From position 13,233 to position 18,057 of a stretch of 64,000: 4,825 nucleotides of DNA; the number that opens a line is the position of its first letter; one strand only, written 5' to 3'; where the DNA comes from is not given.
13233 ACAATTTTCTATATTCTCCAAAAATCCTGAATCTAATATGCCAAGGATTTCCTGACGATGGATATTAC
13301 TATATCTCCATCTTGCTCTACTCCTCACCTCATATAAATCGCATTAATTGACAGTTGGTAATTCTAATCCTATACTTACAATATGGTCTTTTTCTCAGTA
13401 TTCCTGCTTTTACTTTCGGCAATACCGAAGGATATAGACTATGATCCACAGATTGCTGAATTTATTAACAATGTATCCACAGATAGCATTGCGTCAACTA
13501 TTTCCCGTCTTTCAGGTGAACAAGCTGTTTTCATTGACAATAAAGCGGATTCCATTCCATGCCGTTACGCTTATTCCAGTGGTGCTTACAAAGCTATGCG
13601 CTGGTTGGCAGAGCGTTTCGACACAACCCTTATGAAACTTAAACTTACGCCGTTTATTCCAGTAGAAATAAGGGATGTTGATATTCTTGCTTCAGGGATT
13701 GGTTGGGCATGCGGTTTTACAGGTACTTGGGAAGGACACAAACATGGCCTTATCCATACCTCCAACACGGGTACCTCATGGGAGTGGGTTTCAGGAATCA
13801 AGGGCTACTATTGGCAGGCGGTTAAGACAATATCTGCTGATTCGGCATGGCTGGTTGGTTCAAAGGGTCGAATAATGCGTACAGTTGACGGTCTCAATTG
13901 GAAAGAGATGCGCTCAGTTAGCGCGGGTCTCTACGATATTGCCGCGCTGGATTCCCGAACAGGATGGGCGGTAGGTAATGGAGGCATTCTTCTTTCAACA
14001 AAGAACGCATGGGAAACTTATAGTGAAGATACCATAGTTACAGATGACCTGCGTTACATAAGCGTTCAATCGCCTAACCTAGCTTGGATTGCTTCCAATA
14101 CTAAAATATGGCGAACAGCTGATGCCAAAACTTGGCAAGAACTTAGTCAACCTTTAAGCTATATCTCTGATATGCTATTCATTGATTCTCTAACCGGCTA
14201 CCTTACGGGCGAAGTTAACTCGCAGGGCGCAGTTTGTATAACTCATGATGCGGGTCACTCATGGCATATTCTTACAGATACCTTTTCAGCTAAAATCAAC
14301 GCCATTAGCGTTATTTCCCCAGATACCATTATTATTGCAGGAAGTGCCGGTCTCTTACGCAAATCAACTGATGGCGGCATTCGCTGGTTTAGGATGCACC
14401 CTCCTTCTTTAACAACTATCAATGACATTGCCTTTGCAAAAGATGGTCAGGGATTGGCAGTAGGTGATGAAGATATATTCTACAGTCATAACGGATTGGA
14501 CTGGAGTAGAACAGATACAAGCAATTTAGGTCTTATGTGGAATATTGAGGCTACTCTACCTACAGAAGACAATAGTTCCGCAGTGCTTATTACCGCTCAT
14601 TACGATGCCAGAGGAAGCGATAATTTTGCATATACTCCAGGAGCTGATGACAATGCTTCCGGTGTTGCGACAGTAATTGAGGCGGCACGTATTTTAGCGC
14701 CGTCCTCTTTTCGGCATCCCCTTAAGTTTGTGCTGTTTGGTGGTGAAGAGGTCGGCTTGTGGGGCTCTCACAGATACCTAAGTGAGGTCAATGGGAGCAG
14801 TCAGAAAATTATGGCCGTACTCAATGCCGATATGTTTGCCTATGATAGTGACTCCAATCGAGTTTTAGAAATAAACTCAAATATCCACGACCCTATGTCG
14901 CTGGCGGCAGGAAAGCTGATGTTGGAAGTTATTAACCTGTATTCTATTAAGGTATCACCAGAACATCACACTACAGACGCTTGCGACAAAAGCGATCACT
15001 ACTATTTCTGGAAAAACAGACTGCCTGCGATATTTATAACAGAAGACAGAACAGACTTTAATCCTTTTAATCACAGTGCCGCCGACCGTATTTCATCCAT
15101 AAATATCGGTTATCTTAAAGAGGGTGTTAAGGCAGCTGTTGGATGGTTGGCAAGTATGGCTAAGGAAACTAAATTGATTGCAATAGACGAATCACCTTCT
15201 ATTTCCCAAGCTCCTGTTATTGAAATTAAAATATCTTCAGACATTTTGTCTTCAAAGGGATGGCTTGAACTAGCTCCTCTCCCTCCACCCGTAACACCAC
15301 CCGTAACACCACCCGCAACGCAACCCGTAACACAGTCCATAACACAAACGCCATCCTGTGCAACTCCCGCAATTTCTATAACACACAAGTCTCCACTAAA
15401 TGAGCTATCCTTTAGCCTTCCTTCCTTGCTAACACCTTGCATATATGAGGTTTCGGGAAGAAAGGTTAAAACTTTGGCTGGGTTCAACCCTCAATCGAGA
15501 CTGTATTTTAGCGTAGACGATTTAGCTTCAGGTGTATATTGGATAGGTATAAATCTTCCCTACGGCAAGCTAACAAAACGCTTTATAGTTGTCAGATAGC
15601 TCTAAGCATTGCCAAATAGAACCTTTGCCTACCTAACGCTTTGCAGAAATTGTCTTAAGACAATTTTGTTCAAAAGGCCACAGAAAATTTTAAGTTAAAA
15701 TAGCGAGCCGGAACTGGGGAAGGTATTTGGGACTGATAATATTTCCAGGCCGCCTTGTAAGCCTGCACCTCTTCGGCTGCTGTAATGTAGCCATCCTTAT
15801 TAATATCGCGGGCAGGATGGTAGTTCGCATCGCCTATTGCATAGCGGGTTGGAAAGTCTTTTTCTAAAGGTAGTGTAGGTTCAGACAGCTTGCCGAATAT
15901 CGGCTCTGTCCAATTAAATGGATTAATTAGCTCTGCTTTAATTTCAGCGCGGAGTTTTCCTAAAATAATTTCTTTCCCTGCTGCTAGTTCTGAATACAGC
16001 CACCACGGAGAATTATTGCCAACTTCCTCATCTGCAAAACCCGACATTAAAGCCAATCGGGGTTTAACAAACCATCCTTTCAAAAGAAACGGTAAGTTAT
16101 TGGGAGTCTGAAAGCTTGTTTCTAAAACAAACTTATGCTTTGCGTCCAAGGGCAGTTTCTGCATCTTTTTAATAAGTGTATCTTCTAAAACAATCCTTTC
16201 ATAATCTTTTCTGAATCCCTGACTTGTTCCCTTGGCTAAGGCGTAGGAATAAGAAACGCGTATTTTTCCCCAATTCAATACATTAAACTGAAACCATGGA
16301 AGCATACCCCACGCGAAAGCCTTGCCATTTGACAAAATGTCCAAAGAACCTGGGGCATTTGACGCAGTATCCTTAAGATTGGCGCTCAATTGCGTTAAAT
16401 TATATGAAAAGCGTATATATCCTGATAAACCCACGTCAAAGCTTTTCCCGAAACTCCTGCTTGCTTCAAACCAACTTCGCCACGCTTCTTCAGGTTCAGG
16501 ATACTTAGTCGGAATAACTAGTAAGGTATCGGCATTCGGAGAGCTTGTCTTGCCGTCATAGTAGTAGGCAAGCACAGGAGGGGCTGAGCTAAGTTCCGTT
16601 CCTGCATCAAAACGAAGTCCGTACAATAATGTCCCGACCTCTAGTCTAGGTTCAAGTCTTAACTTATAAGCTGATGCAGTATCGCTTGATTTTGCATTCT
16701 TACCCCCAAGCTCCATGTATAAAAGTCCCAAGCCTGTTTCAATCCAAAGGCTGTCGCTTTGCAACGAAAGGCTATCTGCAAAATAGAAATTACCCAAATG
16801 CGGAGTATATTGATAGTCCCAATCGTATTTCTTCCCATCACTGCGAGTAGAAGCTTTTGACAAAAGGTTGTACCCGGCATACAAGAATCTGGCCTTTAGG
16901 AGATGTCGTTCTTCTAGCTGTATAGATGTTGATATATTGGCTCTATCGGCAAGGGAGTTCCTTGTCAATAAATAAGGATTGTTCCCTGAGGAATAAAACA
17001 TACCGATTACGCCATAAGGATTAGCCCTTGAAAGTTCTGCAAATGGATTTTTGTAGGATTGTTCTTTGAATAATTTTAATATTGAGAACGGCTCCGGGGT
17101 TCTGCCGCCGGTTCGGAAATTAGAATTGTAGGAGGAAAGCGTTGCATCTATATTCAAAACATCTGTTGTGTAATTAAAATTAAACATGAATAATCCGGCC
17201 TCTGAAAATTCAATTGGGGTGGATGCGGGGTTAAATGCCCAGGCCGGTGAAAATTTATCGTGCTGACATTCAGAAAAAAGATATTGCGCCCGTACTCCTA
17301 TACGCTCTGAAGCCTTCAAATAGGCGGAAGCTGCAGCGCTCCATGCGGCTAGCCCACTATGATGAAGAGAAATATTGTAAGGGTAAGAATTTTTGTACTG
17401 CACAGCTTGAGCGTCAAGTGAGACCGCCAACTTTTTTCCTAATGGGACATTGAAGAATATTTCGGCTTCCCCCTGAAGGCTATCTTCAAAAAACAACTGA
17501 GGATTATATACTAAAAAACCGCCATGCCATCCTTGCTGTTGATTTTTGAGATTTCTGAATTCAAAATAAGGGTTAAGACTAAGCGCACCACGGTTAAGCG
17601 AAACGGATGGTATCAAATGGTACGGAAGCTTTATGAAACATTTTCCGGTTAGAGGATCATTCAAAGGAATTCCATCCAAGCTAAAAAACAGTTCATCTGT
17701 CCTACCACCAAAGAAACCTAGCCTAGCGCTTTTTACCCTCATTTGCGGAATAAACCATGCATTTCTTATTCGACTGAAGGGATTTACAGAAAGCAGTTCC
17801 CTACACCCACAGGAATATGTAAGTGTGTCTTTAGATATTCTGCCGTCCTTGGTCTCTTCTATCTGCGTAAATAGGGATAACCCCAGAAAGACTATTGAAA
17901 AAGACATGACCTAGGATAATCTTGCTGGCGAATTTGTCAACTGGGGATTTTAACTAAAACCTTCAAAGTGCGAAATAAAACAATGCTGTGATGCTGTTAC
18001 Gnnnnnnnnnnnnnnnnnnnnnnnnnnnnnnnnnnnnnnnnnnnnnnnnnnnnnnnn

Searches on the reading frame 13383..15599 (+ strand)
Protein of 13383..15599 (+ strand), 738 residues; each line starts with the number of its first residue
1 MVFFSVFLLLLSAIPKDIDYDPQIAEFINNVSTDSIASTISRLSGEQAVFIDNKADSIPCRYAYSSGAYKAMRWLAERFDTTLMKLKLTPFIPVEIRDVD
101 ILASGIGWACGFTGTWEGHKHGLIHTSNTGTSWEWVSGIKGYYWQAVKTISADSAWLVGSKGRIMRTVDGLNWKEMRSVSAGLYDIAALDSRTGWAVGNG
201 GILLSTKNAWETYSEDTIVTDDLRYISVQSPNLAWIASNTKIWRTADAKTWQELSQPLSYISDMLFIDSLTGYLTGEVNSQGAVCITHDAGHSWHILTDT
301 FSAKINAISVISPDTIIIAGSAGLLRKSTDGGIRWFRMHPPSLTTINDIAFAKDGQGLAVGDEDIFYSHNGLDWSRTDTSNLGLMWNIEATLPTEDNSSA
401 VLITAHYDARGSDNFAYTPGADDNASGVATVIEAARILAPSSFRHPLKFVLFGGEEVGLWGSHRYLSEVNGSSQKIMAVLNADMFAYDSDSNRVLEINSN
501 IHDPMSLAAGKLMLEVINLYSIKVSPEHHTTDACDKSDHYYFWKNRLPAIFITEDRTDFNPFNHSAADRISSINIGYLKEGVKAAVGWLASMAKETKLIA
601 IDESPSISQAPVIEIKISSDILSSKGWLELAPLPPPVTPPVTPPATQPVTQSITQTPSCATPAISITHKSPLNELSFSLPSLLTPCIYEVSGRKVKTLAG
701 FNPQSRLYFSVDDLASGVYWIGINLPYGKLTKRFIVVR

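Call 3: search_protein_families(library=pfam, proteins=[window:13383-15599:+])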
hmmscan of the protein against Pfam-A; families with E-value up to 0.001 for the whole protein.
window:13383-15599:+ (738 aa): 3 families
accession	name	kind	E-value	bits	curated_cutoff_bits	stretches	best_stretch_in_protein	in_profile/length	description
PF04389.22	Peptidase_M28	-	7.1e-32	111.1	21.3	1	387-579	1-183/193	Peptidase family M28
PF14870.12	PSII_BNR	-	1.1e-09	38.4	27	2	179-296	16-139/303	Photosynthesis system II assembly factor YCF48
PF01546.33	Peptidase_M20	-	2.5e-07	31.3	24.6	1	391-480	8-93/206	Peptidase family M20/M25/M40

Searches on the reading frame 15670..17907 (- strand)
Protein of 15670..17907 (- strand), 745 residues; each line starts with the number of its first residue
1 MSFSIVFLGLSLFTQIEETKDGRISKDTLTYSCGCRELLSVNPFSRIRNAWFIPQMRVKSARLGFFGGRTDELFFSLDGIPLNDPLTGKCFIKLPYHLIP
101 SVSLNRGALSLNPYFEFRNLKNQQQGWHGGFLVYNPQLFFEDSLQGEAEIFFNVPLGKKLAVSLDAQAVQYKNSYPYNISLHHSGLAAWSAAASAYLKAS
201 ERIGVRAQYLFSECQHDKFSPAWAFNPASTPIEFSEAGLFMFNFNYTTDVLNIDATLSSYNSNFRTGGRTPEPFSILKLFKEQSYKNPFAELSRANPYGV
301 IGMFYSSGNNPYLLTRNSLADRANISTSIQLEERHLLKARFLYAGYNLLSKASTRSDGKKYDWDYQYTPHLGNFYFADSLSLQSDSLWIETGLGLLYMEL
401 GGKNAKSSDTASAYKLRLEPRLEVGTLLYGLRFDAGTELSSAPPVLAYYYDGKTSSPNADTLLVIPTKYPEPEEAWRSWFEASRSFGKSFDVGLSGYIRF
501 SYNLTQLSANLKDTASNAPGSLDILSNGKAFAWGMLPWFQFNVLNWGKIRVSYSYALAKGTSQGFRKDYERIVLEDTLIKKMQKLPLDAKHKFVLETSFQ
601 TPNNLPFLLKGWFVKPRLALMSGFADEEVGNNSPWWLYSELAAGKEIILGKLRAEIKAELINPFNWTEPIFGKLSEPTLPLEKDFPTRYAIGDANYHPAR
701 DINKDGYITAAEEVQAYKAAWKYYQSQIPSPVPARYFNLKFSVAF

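Call 3: search_protein_families(library=pfam, proteins=[window:15670-17907:-])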
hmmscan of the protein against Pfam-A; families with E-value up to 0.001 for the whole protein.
window:15670-17907:- (745 aa): 0 families

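Call 4: search_protein_families(library=ncbifam, proteins=[window:15670-17907:-])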
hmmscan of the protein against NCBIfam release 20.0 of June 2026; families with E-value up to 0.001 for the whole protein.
window:15670-17907:- (745 aa): 0 families

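Call 58: search_protein_families(library=pfam, proteins=[window:15670-17907:-], max_evalue=10)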
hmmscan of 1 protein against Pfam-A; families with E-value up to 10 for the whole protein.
window:15670-17907:- (745 aa): 1 family
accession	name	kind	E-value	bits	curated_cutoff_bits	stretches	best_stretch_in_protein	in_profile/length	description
PF13202.12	EF-hand_5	-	0.36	10.8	25.9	1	701-712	9-20/25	EF hand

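Call 74: search_solved_structures(query=window:15670-17907:-, max_evalue=10)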
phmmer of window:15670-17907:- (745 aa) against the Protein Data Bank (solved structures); distinct sequences matched with E-value up to 10: 0.

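Call 75: search_protein_families(library=ncbifam, proteins=[window:15670-17907:-], max_evalue=10)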
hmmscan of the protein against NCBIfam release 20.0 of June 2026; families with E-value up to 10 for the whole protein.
window:15670-17907:- (745 aa): 1 family
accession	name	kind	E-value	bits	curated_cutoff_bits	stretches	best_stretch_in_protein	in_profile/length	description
NF011836.1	PRK15308.1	equivalog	0.053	13.1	500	1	458-486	98-126/236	fimbrial chaperone TcfA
